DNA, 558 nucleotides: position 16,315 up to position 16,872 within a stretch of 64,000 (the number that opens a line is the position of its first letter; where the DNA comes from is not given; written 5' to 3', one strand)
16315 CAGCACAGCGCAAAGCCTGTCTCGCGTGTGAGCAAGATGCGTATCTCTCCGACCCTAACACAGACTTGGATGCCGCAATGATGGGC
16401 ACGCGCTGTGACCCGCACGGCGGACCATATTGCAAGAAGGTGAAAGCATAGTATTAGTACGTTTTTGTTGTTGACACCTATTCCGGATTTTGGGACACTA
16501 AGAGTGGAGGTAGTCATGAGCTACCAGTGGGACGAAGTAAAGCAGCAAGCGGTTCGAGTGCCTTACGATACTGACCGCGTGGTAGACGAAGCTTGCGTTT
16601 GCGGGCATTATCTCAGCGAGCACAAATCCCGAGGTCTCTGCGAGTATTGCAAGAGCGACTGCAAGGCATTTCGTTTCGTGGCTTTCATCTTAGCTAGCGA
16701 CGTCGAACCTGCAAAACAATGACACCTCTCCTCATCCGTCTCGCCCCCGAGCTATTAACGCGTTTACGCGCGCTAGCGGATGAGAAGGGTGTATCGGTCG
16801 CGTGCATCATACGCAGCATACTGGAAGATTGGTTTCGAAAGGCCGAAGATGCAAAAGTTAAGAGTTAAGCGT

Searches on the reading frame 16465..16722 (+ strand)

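Call 12: search_protein_families(library=pfam, proteins=[window:16465-16722:+], max_evalue=0.01)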
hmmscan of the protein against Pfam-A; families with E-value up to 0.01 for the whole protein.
window:16465-16722:+ (85 aa): 1 family
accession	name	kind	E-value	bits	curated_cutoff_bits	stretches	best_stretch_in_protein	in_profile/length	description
PF02742.21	Fe_dep_repr_C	-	0.0034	17.8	27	0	34-62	28-56/70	Iron dependent repressor, metal binding and dimerisation domain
